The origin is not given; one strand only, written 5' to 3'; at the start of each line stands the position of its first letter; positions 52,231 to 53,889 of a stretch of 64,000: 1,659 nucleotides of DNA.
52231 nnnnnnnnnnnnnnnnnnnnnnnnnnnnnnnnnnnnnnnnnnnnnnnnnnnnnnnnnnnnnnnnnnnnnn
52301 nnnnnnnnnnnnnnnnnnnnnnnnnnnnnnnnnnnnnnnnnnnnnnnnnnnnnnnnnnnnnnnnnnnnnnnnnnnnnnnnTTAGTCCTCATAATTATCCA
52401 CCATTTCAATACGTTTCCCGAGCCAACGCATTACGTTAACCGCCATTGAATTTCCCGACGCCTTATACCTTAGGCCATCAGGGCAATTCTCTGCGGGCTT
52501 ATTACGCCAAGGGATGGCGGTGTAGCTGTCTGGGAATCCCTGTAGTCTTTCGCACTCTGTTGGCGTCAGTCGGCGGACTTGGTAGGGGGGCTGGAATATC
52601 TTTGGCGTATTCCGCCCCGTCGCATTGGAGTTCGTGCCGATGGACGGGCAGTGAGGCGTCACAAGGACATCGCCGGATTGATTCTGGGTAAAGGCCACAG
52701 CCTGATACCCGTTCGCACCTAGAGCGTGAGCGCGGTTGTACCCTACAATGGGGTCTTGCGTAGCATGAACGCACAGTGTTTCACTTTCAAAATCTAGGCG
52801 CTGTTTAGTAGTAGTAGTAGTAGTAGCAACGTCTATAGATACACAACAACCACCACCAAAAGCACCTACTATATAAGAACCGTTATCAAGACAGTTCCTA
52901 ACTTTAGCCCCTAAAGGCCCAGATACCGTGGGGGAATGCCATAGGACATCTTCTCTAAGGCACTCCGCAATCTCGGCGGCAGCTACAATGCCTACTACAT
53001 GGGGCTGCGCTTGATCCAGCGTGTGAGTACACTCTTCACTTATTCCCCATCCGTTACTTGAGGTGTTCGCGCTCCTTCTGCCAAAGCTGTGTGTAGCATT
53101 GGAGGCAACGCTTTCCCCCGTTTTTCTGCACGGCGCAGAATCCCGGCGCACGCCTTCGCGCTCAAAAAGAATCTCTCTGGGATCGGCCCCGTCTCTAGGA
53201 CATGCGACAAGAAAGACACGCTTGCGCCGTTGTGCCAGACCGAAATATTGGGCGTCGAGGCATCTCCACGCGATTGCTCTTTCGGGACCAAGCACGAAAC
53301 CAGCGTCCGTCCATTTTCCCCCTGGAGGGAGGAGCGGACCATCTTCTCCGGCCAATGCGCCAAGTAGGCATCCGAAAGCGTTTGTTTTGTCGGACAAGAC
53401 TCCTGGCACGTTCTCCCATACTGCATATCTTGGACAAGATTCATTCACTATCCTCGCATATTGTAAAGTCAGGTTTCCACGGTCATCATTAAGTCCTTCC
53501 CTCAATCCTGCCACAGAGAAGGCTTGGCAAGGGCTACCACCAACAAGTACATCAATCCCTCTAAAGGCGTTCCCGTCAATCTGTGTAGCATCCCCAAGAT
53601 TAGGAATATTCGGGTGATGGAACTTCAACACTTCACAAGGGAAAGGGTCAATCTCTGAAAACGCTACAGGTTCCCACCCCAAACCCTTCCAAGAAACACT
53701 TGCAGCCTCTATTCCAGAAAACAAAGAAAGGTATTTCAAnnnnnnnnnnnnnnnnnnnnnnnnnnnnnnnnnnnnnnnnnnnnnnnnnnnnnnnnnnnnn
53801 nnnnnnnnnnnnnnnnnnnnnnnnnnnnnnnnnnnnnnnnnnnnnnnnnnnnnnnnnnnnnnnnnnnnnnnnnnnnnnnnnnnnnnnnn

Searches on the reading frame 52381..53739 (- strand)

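Call 47: search_protein_families(library=phrogs, proteins=[window:52381-53739:-], max_evalue=0.00001)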
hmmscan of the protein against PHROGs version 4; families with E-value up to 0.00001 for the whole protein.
window:52381-53739:- (452 aa): 12 families
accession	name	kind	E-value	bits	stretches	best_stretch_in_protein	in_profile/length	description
phrog_116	-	other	3.9e-87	294.3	1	1-445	208-490/779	DNA methyltransferase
phrog_363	-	other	3.5e-46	158.8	1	1-218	54-239/327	DNA methyltransferase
phrog_864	-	DNA, RNA and nucleotide metabolism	5.3e-45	155.3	1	15-449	655-1056/1064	DNA primase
phrog_26324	-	other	3.3e-36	126.3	1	383-445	142-204/210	DNA methyltransferase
phrog_16528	-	other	5e-23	82.9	1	348-451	131-224/236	DNA methyltransferase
phrog_13621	-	unknown function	1.7e-16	61.2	1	386-448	52-112/121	-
phrog_16427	-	other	3.1e-16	60.8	1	373-446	102-170/235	DNA methyltransferase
phrog_23296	-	other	3.6e-11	43.8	1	420-449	30-59/68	DNA methyltransferase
phrog_17284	-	unknown function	4.1e-11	43.6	1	380-444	151-210/245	-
phrog_29583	-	other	6.9e-09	35.9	1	47-132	63-149/468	DNA methyltransferase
phrog_38038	-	unknown function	4.3e-07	30.1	1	381-408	296-324/430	-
phrog_5999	-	other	3.1e-06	28.2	1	3-86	5-95/109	DNA methyltransferase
